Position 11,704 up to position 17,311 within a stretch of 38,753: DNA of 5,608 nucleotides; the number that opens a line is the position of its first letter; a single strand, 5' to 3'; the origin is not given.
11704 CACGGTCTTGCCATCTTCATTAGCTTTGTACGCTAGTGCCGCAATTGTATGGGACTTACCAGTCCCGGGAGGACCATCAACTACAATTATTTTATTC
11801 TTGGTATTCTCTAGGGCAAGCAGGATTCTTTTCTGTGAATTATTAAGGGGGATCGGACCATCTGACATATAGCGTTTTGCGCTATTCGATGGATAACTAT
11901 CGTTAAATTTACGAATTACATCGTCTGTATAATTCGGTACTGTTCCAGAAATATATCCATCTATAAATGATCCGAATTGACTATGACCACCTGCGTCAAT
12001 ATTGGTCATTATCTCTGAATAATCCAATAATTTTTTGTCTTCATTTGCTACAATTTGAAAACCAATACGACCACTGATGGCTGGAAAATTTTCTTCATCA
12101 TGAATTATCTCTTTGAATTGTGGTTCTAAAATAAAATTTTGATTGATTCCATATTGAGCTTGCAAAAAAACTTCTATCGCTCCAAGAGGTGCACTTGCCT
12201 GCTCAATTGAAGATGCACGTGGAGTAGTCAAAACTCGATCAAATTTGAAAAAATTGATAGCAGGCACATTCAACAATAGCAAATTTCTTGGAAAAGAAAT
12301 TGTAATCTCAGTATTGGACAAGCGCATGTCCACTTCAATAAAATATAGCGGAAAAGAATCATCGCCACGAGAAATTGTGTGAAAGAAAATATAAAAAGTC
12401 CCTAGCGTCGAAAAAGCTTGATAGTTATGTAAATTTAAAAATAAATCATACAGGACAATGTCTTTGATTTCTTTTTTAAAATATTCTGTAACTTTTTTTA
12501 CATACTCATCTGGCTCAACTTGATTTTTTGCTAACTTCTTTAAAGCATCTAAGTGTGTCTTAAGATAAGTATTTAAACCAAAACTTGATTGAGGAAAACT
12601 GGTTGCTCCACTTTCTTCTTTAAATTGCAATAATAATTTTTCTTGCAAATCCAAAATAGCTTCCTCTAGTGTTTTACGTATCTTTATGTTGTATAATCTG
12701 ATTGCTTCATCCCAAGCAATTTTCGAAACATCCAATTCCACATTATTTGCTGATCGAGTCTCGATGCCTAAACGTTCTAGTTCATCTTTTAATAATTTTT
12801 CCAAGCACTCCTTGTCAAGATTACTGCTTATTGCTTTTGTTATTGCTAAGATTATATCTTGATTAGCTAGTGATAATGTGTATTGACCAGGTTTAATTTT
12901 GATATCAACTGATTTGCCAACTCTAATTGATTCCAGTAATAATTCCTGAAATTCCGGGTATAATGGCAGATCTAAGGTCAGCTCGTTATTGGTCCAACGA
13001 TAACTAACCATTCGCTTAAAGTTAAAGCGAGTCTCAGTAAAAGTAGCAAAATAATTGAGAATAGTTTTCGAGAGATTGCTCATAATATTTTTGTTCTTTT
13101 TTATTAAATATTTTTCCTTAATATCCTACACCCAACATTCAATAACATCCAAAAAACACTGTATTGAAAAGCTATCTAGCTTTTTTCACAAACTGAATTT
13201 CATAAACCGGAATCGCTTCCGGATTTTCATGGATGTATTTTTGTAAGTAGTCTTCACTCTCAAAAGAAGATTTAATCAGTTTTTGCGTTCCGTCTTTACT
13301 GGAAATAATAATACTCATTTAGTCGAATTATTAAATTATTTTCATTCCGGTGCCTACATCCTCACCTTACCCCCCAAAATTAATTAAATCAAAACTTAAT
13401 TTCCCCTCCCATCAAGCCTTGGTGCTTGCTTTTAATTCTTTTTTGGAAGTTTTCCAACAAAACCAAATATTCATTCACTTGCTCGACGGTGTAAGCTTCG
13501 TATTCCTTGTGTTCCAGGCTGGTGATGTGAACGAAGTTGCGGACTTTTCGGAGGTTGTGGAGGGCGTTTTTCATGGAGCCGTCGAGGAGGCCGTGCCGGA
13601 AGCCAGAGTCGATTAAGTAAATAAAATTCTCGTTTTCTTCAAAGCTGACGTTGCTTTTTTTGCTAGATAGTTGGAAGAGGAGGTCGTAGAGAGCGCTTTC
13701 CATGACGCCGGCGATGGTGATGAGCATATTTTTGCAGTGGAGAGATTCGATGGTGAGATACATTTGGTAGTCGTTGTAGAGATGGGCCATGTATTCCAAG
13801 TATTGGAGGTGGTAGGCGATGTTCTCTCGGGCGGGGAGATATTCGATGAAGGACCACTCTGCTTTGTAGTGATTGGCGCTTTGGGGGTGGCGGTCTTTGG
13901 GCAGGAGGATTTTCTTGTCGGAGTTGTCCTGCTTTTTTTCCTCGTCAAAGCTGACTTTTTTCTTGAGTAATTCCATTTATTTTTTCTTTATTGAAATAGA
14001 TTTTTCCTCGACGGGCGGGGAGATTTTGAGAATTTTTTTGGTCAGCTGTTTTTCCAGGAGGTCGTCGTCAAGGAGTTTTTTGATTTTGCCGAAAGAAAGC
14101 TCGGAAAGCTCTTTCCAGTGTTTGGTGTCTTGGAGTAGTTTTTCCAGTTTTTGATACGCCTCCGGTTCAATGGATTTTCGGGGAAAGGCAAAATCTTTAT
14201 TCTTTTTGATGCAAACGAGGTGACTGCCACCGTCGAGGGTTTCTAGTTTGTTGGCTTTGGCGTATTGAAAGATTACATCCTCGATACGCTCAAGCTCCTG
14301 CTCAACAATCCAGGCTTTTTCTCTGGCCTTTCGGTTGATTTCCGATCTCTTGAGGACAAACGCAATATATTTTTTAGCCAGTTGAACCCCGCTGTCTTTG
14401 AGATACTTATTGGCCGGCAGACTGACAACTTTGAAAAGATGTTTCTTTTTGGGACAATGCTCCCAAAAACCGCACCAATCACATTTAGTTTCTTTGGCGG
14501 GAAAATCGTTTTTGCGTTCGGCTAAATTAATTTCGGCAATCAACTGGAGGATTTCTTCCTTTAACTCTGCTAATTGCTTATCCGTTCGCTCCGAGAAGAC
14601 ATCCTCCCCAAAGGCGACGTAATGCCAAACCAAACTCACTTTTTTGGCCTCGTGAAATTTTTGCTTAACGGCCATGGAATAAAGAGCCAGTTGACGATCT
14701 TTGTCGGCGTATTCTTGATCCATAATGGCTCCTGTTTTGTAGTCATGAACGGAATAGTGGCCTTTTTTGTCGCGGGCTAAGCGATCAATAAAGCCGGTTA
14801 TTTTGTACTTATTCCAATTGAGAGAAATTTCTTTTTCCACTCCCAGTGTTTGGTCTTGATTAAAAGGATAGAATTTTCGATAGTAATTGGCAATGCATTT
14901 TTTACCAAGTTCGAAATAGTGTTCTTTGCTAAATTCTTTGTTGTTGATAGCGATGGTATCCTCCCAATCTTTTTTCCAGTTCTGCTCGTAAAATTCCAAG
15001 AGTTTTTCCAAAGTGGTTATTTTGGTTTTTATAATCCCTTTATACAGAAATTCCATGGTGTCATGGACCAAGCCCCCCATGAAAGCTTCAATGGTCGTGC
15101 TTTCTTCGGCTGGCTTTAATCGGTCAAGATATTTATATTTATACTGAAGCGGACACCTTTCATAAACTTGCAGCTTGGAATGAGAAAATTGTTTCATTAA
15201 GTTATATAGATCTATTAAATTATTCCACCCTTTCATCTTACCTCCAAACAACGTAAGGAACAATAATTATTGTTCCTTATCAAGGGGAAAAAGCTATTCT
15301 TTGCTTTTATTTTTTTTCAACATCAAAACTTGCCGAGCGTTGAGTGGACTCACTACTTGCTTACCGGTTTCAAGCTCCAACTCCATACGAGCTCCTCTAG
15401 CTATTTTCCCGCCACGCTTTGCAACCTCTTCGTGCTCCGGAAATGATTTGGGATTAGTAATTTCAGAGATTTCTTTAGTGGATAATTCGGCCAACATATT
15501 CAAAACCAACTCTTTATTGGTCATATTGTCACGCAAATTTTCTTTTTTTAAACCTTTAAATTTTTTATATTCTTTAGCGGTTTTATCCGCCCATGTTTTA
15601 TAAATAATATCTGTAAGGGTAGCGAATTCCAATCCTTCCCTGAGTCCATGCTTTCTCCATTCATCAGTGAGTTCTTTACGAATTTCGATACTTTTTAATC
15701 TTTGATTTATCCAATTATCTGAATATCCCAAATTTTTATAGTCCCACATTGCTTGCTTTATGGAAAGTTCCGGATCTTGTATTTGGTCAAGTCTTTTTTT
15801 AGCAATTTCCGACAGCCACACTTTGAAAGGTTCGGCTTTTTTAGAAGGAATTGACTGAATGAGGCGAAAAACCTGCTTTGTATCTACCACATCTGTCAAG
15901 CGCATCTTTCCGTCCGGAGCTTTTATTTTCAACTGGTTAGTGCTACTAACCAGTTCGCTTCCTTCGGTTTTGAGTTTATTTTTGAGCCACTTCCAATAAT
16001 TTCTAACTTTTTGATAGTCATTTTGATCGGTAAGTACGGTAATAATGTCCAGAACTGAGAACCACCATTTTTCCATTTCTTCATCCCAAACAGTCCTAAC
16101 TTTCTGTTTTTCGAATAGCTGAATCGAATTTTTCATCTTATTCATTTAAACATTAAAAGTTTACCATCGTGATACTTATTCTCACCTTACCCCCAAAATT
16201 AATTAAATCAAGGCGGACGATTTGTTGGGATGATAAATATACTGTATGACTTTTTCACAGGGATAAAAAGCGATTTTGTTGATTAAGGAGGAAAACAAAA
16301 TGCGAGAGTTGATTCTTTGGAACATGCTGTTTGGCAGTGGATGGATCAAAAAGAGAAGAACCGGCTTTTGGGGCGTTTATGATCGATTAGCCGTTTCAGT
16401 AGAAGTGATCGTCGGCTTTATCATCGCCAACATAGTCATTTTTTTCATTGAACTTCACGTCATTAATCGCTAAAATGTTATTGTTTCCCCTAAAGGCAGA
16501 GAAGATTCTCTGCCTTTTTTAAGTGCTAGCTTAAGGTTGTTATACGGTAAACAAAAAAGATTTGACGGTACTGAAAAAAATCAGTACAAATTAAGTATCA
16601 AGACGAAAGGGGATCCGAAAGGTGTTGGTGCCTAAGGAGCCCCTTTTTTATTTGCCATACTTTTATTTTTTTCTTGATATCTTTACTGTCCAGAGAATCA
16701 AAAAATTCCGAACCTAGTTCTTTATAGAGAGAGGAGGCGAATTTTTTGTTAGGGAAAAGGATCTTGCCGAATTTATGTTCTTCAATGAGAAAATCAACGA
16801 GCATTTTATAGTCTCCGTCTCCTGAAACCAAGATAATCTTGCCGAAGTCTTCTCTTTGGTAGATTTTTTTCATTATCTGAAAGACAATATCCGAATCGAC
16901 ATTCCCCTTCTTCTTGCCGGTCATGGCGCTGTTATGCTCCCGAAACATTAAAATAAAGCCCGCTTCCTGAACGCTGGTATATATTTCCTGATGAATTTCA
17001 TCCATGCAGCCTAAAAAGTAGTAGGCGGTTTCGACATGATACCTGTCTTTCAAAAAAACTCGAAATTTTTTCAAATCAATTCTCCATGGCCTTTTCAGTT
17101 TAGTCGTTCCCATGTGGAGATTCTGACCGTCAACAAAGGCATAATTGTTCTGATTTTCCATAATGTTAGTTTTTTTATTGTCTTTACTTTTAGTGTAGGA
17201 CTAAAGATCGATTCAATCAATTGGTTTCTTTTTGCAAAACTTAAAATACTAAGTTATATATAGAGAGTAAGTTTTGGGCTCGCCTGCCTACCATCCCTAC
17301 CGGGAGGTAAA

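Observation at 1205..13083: Helicase-nuclease, Type III mod-res, GmrSD-like nuclease and a membrane protein packed as one apparent operon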

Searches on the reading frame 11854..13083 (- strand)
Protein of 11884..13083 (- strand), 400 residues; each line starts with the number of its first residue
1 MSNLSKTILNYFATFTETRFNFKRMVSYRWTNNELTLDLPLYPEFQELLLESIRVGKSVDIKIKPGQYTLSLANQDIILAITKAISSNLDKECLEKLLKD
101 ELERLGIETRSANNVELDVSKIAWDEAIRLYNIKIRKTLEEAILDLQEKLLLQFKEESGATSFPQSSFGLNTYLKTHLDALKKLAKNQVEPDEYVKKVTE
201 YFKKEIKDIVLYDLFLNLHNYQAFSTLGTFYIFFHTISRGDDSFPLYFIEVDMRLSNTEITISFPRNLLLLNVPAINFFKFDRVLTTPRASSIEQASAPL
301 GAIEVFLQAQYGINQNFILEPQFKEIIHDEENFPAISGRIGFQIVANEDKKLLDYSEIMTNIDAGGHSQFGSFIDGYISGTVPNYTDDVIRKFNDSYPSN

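Call 24: search_protein_families(library=pfam, proteins=[window:11884-13083:-], max_evalue=10)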
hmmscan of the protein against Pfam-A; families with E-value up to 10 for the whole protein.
window:11884-13083:- (400 aa): 1 family
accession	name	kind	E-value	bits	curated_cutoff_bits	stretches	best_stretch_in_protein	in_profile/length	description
PF22020.1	RlmL_1st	-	0.063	13.7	27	1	94-113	10-29/55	RlmL ferredoxin-like domain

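Call 67: predict_structure(alignment_id=A5)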
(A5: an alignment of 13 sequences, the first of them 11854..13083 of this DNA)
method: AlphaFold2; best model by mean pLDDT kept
length: 410 residues; sequences in the alignment: 13
mean_pLDDT: 61.8   pTM: 0.56
mean pLDDT of the five models: 61.8, 61.6, 61.6, 60.4, 57.5
residues with pLDDT >= 90: 90; 70-90: 79; 50-70: 73; < 50: 168
segments of 3 or more residues with pLDDT < 50: 1-34, 241-246, 266-307, 309-312, 315-333, 347-394, 400-410
pLDDT, mean of each block of 10 residues (from residue 1): 35 34 32 54 81 65 91 94 90 93 76 61 90 94 92 75 72 92 83 92 93 84 60 58 50 81 57 35 28 36 44 42 34 52 53 31 36 35 40 47 39
secondary structure, 60 per line:
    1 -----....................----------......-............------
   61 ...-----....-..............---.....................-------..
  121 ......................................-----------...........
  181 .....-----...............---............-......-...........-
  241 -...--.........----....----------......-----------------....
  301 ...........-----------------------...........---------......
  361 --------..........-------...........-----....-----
elements in order: H6-25 E36-38 H43-54 E61-63 E69-72 H74-87 H91-111 H119-158 H170-185 H191-205 E209-213 H214-220 H222-227 E229-239 E242-244 E247-255 E260-263 H274-279 H297-311 E335-345 H355-360 H369-378 H386-396 H402-405

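Call 70: fold_search(model_id=the predicted structure, library=pdb)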
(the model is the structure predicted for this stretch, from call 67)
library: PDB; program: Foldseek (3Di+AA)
matches with E <= 10: 358; with E <= 0.001: 0
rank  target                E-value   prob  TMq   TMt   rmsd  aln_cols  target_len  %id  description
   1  9mn9_E                2.4e-01  0.06  0.10  0.05  29.8       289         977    9  Structure of the human mitochondrial promoter-initiated transcription elongation complex, P-EC13 (released 2025-08-06)
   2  8zar_B                2.8e-01  0.05  0.10  0.11  31.8       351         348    9  EmrAB-TolC MFS-type tripartite multidrug efflux pump FA (released 2025-04-30)
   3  9v53_A1               3.3e-01  0.10  0.14  0.16  18.2       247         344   12  Structure of TolC, YbjP, and AcrABZ complex (released 2025-11-05)
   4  8sxz_b                4.4e-01  0.10  0.16  0.10  33.4       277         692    9  Cryo-EM of the GDP-bound human dynamin polymer assembled on the membrane in the super constricted state (released 2024-05-01)
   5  9qgy_G                4.7e-01  0.04  0.10  0.11  21.7       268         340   12  Structure of the YbjP lipoprotein bound to the MacAB-TolC tripartite efflux pump (released 2026-03-25)
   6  9tg4_D                5.0e-01  0.05  0.10  0.12  19.4       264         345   11  Structure of the YbjP lipoprotein bound to the AcrABZ-TolC efflux pump (released 2026-04-08)
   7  8hdu_B                6.2e-01  0.10  0.11  0.22  26.8       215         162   15  De novo design cavitated protein without predefined topology (released 2023-01-18)
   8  4wsn_F                6.2e-01  0.05  0.11  0.13  22.2       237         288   15  Crystal structure of the COP9 signalosome, a P1 crystal form (released 2015-12-23)
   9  9tg4_G                6.2e-01  0.04  0.10  0.12  19.0       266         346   10  Structure of the YbjP lipoprotein bound to the AcrABZ-TolC efflux pump (released 2026-04-08)
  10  7a8p                  6.6e-01  0.05  0.10  0.05  23.2       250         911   10  Structure of human mitochondrial RNA polymerase in complex with IMT inhibitor. (released 2020-12-30)
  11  6erp_B                6.6e-01  0.04  0.10  0.05  30.1       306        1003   11  Structure of the human mitochondrial transcription initiation complex at the LSP promoter (released 2017-11-15)
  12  9mn6_E                7.4e-01  0.03  0.09  0.05  30.6       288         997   13  Structure of the human mitochondrial late-stage transcription initiation complex, IC8 (released 2025-08-06)
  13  9mn5_E                7.8e-01  0.03  0.09  0.04  30.4       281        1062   11  Structure of the human mitochondrial open transcription initiation complex, IC0 (released 2025-08-06)
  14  3spa_A                8.3e-01  0.05  0.10  0.05  22.5       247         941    9  Crystal Structure of Human Mitochondrial RNA Polymerase (released 2011-09-28)
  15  8hdu_D                8.8e-01  0.10  0.12  0.24  26.0       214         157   12  De novo design cavitated protein without predefined topology (released 2023-01-18)
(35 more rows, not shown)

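Call 88: find_homologous_proteins(query=A5, max_evalue=0.001)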
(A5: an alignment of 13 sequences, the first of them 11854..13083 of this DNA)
Query A5 (13 sequences) (410 aa, profile of the alignment): 41 proteins with E <= 0.001 among 8000 candidates.
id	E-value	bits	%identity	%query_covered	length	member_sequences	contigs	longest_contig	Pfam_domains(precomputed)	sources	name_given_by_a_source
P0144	5.2e-210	716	44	100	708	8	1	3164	PF13086.13,PF13604.13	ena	-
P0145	5.4e-208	709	45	94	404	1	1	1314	-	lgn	-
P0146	5.9e-194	663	43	94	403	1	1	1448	-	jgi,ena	-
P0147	7.4e-184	630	45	100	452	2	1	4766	-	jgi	-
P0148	2.5e-180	618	44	85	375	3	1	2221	-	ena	-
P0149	1.5e-160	553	43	78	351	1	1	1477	-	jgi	jgi:hypothetical protein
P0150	4.8e-154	531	43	99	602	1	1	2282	PF13086.13,PF13604.13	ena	-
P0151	2.9e-152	526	44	99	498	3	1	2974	-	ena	-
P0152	1.9e-149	516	42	100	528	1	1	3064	PF13086.13,PF13604.13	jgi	-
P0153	3.2e-147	509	45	100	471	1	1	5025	-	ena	-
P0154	3.3e-145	502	47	70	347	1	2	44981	-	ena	-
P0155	2.3e-142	493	43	68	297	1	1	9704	-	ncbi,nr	ncbi:MAG: hypothetical protein KKD50_03995, partial [Proteobacteria bacterium]|nr:hypothetical prote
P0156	2.6e-142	493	44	89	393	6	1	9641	-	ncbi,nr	ncbi:MAG: hypothetical protein JRJ50_07315, partial [Deltaproteobacteria bacterium]|nr:hypothetical 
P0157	8.0e-139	481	43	70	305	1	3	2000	-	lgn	-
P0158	3.4e-125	436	39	61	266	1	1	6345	-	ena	-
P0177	1.5e-80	289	32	100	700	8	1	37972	PF13086.13,PF13604.13,PF13245.13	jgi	jgi:hypothetical protein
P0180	1.2e-71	260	31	99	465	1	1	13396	-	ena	-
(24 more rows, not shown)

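Call 89: find_encoding_contigs(protein=P0177, flank=10000, max_places=2)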
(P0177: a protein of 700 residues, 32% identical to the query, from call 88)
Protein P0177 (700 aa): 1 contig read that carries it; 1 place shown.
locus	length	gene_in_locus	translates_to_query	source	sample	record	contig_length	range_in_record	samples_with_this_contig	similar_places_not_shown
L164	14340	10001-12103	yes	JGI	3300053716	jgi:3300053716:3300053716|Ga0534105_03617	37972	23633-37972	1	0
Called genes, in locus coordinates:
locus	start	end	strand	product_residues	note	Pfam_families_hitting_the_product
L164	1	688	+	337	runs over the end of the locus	PF11611:DUF4352 (faint)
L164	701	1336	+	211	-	-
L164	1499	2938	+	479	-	PF11074:DUF2779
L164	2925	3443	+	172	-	-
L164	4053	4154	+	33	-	-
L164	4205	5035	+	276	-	PF03747:ADP_ribosyl_GH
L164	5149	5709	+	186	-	PF00226:DnaJ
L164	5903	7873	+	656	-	PF00089:Trypsin, PF13365:Trypsin_2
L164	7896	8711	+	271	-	PF04256:DUF434, PF18481:DUF5616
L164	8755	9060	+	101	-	-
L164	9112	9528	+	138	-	-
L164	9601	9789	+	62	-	-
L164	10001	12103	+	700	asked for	PF13086:AAA_11, PF13245:AAA_19 (faint), PF13604:AAA_30 (weak)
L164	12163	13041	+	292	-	PF13086:AAA_11 (weak)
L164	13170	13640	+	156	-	PF13087:AAA_12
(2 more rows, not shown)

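Call 90: find_encoding_contigs(protein=P0180, flank=10000, max_places=2)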
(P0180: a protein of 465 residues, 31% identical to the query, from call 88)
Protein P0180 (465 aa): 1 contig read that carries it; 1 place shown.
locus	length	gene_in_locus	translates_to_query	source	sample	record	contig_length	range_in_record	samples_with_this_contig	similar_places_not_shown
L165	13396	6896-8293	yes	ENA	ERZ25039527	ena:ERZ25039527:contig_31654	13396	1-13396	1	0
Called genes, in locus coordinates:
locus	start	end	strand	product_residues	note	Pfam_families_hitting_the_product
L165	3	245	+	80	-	?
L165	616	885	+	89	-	PF01261:AP_endonuc_2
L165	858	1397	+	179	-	PF01261:AP_endonuc_2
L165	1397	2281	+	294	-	-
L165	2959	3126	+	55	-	-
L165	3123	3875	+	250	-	PF02661:Fic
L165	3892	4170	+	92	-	-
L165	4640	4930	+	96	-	-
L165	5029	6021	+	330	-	PF13310:Virulence_RhuM, PF02661:Fic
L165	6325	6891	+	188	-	PF04471:Mrr_cat, PF22722:NA-iREase1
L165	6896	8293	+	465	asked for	-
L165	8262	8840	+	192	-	-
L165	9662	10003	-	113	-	-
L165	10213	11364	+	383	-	PF13087:AAA_12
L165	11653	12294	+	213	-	-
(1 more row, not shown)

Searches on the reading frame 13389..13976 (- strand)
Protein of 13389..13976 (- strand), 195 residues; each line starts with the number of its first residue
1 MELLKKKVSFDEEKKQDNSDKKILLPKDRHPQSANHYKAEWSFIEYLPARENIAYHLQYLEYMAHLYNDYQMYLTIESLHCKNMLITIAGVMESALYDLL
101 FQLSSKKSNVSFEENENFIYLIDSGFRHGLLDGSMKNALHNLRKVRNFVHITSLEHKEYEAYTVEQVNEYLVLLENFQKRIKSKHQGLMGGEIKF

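Call 3: search_protein_families(library=pfam, proteins=[window:13389-13976:-], max_evalue=0.01)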
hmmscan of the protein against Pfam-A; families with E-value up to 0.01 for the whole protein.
window:13389-13976:- (195 aa): 0 families

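Call 4: search_protein_families(library=padloc, proteins=[window:13389-13976:-], max_evalue=0.01)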
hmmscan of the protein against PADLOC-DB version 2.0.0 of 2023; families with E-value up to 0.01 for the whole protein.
window:13389-13976:- (195 aa): 1 family
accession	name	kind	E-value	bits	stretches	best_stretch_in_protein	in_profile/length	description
PDLC03793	RTasCOG2852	-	0.00013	20.4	1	12-111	29-128/167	DRT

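Call 5: search_protein_families(library=ncbifam, proteins=[window:13389-13976:-], max_evalue=0.01)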
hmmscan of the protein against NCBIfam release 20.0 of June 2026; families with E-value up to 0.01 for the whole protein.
window:13389-13976:- (195 aa): 0 families

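Call 84: search_protein_families(library=pfam, proteins=[window:13389-13976:-], max_evalue=0.1)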
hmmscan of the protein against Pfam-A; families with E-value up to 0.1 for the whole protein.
window:13389-13976:- (195 aa): 0 families

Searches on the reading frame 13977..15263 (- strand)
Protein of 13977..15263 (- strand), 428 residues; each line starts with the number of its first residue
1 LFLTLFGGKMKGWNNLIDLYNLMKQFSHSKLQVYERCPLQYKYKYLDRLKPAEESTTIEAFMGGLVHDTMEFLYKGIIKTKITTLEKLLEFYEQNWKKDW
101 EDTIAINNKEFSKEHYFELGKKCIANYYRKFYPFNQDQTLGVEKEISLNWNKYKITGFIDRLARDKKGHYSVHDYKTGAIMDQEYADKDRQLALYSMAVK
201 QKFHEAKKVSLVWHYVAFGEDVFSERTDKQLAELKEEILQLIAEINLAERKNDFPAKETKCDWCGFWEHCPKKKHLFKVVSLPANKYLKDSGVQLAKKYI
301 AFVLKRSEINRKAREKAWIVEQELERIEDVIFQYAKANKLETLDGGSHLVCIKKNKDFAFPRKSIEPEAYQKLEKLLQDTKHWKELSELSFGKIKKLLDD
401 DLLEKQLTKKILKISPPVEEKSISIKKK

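Call 3: search_protein_families(library=pfam, proteins=[window:13977-15263:-], max_evalue=0.01)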
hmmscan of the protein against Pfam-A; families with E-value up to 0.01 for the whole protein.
window:13977-15263:- (428 aa): 1 family
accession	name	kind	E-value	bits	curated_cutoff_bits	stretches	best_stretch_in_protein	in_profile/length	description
PF12705.13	PDDEXK_1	-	9.3e-32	111.3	22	1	25-271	1-247/247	PD-(D/E)XK nuclease superfamily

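Call 4: search_protein_families(library=padloc, proteins=[window:13977-15263:-], max_evalue=0.01)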
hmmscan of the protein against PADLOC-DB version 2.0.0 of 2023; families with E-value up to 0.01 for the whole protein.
window:13977-15263:- (428 aa): 9 families
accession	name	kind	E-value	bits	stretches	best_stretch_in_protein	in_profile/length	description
PDLC00943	Cas4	-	8.4e-14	49.9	1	114-271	29-179/180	CRISPR-associated protein Cas4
PDLC01250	Cas4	-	1.5e-12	46.2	1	115-270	29-167/168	"CAS-I,CAS-II,CAS-III,CAS-IV,CAS-V,CAS-VI; acquisition_associated"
PDLC00944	Cas4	-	5.5e-10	37.7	1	114-270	29-176/177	Cas4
PDLC00058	DruK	-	4.5e-08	30.2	1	135-245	136-245/388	PD-(D/E)XK nuclease superfamily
PDLC00060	DruK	-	2e-07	28.7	1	147-270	135-259/347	PD-(D/E)XK nuclease superfamily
PDLC01447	Cas4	-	6.1e-07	28.1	1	26-272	5-159/161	"CAS-I,CAS-II,CAS-III,CAS-IV,CAS-V,CAS-VI; acquisition_associated"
PDLC02083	Cas4_II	-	7.8e-07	27.7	1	128-270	49-183/186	-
PDLC01773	Cas4c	-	0.00014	19.3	1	139-274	70-197/229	-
PDLC02087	Cas4b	-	0.00021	19.4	1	142-265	61-183/189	-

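Call 5: search_protein_families(library=ncbifam, proteins=[window:13977-15263:-], max_evalue=0.01)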
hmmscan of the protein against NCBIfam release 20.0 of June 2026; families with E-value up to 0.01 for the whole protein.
window:13977-15263:- (428 aa): 3 families
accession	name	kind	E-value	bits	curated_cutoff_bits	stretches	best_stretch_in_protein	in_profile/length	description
TIGR00372.1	cas4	equivalog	3.2e-13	49.9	65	1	114-271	29-179/180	CRISPR-associated protein Cas4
TIGR02786.1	addB_alphas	equivalog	1.4e-05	23.4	486.5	1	46-236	775-968/1024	double-strand break repair protein AddB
TIGR03623.1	TIGR03623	subfamily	0.0015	16.8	299.6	1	126-204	704-784/876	probable DNA repair protein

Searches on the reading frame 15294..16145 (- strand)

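Call 3: search_protein_families(library=pfam, proteins=[window:15294-16145:-], max_evalue=0.01)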
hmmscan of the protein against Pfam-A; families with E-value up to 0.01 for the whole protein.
window:15294-16145:- (283 aa): 1 family
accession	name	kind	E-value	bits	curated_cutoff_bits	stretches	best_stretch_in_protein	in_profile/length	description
PF02498.22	Bro-N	-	9e-11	42.7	25.6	1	15-113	1-92/96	BRO family, N-terminal domain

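Call 4: search_protein_families(library=padloc, proteins=[window:15294-16145:-], max_evalue=0.01)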
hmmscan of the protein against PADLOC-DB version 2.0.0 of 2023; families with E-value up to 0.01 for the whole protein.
window:15294-16145:- (283 aa): 3 families
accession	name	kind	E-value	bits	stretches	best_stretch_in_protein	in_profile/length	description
PDLC04920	PDC-S13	-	3.7e-123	408.4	1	5-280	4-276/286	-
PDLC04841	PDC-S04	-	1.5e-41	141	1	4-113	3-112/292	-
PDLC04962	PDC-S22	-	0.00012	19.2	1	145-224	159-238/281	-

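Call 5: search_protein_families(library=ncbifam, proteins=[window:15294-16145:-], max_evalue=0.01)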
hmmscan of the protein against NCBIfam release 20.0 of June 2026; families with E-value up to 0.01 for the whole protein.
window:15294-16145:- (283 aa): 1 family
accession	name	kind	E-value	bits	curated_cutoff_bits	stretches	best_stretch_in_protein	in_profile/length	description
NF033622.1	repair_DdrC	equivalog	0.0017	17.7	150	1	143-228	115-198/223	DNA damage response protein DdrC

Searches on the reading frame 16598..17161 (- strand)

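Call 42: search_protein_families(library=pfam, proteins=[window:16598-17161:-], max_evalue=0.001)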
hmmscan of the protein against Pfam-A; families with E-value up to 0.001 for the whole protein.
window:16598-17161:- (187 aa): 1 family
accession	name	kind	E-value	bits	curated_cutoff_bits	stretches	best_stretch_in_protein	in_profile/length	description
PF01936.24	NYN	-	9.6e-14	52.5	24.2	1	9-148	5-137/145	NYN domain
